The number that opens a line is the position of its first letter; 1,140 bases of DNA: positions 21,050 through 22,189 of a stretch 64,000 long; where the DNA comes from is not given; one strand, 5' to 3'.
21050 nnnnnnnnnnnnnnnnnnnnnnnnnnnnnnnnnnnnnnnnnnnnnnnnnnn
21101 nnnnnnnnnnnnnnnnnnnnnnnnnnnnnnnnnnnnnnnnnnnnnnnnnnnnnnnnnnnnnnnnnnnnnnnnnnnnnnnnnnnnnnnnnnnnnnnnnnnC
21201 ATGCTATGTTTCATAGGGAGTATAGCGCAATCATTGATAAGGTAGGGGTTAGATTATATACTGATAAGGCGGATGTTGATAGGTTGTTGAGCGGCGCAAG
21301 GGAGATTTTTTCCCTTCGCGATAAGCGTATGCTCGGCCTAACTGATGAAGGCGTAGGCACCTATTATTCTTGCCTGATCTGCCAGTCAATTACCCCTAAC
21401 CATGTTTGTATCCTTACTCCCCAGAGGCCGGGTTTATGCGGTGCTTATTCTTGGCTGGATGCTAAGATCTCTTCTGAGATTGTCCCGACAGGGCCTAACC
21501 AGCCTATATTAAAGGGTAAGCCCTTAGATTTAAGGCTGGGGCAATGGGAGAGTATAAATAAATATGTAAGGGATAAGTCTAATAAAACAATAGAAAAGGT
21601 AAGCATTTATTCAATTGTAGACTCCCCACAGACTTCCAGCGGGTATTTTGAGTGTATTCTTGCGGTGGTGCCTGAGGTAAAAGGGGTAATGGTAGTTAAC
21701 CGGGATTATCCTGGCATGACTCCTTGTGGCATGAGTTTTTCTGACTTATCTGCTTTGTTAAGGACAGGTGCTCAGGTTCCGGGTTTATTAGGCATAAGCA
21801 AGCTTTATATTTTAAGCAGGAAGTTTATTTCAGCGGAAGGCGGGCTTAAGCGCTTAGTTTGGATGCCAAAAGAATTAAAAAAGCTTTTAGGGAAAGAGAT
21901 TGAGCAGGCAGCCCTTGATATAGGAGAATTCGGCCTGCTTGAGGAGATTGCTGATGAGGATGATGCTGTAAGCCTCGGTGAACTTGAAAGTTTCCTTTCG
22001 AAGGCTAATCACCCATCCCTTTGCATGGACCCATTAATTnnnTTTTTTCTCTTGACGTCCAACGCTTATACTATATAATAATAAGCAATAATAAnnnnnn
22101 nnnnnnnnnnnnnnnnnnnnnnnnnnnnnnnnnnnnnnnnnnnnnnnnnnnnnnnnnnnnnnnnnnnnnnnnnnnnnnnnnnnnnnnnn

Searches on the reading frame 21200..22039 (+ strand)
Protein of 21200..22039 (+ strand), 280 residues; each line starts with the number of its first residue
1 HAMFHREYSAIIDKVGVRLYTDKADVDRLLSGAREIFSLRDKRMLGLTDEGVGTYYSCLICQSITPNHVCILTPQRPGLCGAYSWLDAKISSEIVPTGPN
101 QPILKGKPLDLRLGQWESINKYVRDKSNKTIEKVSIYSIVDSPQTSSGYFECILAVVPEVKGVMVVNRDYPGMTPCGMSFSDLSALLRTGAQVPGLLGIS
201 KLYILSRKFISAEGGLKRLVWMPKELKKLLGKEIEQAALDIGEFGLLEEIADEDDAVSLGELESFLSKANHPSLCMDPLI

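Call 44: search_solved_structures(query=window:21200-22039:+, max_evalue=1e-10, show_alignments=2)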
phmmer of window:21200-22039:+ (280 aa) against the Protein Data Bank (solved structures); distinct sequences matched with E-value up to 1e-10: 17.
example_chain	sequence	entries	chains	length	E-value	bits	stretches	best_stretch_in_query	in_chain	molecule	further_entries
3git_A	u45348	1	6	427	2.3e-88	299.5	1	4-279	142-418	Carbon monoxide dehydrogenase/acetyl-CoA synthase subunit alpha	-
1mjg_M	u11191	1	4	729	1.1e-87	297.3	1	4-279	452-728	Carbon monoxide dehydrogenase alpha subunit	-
3i04_M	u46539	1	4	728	2e-87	296.5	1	4-279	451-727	Carbon monoxide dehydrogenase/acetyl-CoA synthase subunit alpha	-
1oao_C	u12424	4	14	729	2e-87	296.5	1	4-279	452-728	CARBON MONOXIDE DEHYDROGENASE/ACETYL-COA SYNTHASE SUBUNIT ALPHA | Carbon monoxide dehydrogenase/acetyl CoA synthase subunit alpha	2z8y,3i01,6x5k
8cmw_B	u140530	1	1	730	2.7e-87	296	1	2-280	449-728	CO-methylating acetyl-CoA synthase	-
7zkj_B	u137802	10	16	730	2.7e-87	296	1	2-280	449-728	CO-methylating acetyl-CoA synthase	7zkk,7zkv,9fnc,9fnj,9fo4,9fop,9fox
8cja_B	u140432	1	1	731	2.7e-87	296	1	2-280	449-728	CO-methylating acetyl-CoA synthase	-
8cjb_B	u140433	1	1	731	2.7e-87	296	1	2-280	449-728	CO-methylating acetyl-CoA synthase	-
9fr0_A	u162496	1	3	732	2.7e-87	296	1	2-280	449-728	CO-methylating acetyl-CoA synthase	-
1ru3_A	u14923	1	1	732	2.7e-87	296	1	2-280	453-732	Acetyl-CoA synthase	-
7nys_A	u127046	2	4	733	2.7e-87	296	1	2-280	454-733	CO-methylating acetyl-CoA synthase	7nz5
7nyp_A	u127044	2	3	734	2.7e-87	296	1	2-280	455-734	CO-methylating acetyl-CoA synthase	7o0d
8cjc_B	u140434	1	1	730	3.7e-87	295.6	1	2-280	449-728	CO-methylating acetyl-CoA synthase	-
6ytt_A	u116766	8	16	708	1.8e-71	244.2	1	5-279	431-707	CO dehydrogenase/acetyl-CoA synthase complex, beta subunit | CO-methylating acetyl-CoA synthase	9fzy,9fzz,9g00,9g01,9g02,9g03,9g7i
9c0s_E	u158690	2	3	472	4.4e-60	206.8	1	10-274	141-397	Acetyl-CoA decarbonylase/synthase complex subunit beta 2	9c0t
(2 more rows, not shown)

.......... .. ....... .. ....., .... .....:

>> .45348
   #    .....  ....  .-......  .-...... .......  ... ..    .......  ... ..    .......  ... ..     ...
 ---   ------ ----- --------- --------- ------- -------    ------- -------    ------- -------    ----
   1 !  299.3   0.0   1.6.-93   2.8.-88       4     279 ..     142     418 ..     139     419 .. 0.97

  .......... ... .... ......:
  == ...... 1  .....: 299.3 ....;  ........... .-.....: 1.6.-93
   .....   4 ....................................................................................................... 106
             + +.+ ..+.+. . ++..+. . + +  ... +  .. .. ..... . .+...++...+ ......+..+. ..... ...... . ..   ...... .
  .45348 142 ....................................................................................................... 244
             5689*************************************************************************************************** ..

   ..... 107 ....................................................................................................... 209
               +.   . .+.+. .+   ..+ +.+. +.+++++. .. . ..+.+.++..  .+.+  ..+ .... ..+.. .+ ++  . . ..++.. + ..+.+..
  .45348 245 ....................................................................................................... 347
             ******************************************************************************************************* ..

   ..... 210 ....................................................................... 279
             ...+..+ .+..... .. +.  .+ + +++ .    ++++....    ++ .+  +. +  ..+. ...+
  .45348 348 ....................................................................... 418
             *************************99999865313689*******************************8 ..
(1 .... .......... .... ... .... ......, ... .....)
